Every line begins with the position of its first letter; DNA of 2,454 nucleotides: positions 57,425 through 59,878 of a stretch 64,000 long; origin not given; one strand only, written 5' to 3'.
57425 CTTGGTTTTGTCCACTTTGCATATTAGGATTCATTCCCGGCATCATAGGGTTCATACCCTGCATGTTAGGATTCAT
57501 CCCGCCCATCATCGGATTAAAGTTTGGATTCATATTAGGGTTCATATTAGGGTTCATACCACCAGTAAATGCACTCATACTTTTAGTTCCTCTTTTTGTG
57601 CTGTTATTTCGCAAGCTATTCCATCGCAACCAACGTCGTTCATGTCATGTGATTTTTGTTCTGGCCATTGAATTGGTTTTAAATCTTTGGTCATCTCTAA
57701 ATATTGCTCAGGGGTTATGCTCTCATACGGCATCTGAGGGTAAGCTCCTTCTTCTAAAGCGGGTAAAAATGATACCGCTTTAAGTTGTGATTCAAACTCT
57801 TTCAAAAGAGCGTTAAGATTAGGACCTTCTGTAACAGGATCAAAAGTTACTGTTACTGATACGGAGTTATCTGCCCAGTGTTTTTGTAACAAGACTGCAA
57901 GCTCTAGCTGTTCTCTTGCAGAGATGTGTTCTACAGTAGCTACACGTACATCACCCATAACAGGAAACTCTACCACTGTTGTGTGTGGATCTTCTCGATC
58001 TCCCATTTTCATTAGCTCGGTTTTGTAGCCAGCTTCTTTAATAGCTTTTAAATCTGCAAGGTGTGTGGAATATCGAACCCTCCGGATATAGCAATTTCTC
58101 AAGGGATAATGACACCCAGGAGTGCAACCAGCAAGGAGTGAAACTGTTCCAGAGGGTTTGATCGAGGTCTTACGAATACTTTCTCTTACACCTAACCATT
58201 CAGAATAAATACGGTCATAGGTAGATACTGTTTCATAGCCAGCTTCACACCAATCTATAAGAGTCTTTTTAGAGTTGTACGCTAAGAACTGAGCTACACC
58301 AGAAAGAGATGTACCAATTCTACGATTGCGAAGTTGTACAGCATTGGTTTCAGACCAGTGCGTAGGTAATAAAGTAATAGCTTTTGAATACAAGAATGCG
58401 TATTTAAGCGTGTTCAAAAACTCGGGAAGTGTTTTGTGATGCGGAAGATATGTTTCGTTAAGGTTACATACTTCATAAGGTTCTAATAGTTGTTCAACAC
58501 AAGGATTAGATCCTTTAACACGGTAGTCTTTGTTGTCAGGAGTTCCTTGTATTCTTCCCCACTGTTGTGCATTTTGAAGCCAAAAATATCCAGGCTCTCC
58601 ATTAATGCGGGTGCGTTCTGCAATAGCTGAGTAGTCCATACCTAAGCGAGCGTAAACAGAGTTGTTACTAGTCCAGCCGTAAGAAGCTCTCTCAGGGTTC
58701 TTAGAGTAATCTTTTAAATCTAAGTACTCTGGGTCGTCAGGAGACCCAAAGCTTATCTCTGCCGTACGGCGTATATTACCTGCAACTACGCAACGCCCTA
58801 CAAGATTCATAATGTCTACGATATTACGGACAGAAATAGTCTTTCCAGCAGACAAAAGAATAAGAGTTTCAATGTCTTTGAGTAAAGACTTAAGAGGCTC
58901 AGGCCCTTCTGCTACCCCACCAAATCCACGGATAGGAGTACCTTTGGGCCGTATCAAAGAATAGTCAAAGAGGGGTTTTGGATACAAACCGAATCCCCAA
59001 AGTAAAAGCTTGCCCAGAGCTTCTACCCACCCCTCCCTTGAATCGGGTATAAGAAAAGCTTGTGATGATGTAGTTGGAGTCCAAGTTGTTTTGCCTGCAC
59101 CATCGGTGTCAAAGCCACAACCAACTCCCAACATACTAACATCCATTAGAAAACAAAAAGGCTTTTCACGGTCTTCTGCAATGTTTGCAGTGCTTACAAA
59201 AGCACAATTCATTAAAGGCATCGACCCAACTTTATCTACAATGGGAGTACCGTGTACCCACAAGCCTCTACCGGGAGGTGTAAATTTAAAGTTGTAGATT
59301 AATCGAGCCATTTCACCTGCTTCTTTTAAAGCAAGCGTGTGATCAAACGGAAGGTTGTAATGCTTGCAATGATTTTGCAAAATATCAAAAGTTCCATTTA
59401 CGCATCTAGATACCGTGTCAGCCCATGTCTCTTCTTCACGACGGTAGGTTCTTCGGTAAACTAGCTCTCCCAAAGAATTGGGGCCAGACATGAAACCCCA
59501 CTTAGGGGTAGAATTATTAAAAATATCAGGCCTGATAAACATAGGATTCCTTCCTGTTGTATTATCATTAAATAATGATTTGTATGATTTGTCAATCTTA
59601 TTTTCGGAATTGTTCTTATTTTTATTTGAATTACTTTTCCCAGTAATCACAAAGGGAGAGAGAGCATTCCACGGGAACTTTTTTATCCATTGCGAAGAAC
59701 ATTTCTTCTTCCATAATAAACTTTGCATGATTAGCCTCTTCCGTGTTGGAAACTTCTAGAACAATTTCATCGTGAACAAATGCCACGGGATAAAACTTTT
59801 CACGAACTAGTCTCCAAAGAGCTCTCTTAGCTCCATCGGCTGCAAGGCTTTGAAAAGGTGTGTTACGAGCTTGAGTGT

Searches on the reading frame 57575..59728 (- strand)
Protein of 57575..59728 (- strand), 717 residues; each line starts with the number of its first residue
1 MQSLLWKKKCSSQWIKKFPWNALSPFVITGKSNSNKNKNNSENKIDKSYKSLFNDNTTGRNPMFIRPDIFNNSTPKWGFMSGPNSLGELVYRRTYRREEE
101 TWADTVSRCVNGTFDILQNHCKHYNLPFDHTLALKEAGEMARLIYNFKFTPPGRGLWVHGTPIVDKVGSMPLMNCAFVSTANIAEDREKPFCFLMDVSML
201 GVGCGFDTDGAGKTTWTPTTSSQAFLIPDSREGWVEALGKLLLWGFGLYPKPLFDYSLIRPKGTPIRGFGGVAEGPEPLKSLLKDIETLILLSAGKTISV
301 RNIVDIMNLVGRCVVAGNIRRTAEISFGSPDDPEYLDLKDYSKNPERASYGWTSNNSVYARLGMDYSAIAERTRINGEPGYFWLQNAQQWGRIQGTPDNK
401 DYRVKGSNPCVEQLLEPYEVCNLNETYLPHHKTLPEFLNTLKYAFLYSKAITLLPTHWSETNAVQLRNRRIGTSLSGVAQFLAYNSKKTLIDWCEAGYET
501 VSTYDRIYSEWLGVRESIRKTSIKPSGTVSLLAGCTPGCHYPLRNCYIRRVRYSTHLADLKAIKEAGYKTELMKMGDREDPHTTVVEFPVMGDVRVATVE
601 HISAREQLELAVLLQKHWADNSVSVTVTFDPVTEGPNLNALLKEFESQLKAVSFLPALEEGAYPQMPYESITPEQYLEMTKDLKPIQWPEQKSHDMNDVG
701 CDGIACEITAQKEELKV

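Call 33: search_protein_families(library=phrogs, proteins=[window:57575-59728:-], max_evalue=0.001)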
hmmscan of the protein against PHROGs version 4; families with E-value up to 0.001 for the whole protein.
window:57575-59728:- (717 aa): 2 families
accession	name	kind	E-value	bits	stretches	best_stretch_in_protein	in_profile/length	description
phrog_367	-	DNA, RNA and nucleotide metabolism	1.4e-119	401.3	1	84-712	32-700/701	ribonucleotide reductase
phrog_84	-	DNA, RNA and nucleotide metabolism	8.3e-06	25.1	0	373-483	456-573/975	ribonucleoside-diphosphate reductase large subunit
